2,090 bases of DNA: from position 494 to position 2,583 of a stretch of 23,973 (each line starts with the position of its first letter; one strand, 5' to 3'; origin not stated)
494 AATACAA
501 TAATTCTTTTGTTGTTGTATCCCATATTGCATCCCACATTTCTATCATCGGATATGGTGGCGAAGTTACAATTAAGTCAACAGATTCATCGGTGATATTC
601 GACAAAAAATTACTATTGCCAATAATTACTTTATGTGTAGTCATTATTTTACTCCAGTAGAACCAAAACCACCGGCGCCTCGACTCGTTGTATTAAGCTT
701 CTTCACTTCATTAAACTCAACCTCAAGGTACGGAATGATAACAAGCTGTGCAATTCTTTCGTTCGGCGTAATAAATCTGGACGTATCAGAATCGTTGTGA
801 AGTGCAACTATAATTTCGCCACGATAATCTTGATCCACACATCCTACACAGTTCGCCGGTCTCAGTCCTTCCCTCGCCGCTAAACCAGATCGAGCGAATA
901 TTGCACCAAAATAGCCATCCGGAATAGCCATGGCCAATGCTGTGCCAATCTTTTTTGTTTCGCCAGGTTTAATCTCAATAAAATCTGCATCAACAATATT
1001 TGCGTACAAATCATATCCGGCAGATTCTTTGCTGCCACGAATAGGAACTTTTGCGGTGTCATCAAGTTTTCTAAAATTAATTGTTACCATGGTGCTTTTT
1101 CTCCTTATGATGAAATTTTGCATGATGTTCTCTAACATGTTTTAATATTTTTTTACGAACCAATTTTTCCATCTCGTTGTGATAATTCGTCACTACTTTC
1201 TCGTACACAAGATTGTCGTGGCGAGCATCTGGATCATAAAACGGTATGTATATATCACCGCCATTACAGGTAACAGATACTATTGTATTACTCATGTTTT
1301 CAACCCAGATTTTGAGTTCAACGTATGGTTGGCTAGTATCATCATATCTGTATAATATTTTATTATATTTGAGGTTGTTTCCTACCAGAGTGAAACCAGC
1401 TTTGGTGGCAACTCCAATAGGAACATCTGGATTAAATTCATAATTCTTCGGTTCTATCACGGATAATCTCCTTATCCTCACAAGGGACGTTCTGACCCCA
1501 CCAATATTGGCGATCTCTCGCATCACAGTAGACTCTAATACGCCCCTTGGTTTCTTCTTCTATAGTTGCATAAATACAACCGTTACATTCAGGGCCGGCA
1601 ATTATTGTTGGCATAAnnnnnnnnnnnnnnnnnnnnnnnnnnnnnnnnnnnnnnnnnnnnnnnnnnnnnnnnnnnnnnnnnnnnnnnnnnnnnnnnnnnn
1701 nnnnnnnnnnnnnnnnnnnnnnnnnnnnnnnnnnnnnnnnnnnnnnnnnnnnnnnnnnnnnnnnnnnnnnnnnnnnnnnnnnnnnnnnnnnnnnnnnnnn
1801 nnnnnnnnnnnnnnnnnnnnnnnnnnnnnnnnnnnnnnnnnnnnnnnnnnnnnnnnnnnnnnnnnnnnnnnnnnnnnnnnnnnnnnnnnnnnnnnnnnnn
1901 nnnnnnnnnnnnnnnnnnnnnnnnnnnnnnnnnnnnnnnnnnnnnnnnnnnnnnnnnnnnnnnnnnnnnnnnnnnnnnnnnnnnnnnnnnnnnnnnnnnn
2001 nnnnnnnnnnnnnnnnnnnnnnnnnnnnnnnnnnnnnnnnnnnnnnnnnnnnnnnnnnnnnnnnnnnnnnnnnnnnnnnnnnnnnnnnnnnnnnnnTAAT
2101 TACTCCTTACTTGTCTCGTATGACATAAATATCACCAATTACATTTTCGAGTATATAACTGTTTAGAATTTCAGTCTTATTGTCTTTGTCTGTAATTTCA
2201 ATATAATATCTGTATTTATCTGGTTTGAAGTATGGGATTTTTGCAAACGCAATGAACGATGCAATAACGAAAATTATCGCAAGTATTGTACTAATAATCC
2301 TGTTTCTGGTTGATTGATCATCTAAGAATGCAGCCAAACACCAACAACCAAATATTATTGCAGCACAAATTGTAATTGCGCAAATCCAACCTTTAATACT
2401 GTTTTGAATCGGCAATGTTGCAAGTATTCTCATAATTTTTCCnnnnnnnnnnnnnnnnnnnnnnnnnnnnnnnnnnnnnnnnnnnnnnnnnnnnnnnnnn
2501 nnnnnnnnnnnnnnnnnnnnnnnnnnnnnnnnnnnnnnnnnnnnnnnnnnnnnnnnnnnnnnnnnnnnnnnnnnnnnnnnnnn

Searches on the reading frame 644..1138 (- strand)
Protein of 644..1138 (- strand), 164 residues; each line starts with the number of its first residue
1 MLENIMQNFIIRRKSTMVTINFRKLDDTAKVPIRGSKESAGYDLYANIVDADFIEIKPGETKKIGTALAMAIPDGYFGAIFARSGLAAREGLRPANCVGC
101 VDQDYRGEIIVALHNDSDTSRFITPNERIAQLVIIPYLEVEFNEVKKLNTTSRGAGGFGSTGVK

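Call 78: search_protein_families(library=pfam, max_evalue=0.01, proteins=[window:644-1138:-])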
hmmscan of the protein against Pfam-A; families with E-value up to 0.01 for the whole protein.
window:644-1138:- (164 aa): 2 families
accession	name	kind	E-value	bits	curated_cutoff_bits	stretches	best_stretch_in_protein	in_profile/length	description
PF00692.24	dUTPase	-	1.9e-27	96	22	1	28-162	2-129/129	dUTPase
PF22769.1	DCD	-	4.4e-06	27.3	27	1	50-134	67-150/153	dCTP deaminase-like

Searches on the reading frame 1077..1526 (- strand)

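Call 78: search_protein_families(library=pfam, max_evalue=0.01, proteins=[window:1077-1526:-])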
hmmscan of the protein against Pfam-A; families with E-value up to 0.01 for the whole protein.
window:1077-1526:- (149 aa): 1 family
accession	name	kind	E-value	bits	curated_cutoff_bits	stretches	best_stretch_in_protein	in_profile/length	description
PF10896.13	DUF2714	-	0.0069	16.9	23.9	0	49-96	91-138/143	Protein of unknown function (DUF2714)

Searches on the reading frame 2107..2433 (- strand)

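Call 78: search_protein_families(library=pfam, max_evalue=0.01, proteins=[window:2107-2433:-])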
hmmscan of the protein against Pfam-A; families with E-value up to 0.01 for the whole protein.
window:2107-2433:- (108 aa): 1 family
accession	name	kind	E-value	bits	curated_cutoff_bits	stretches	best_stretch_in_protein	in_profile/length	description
PF13567.11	DUF4131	-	0.0076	16.4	31.6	1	16-84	6-64/165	Domain of unknown function (DUF4131)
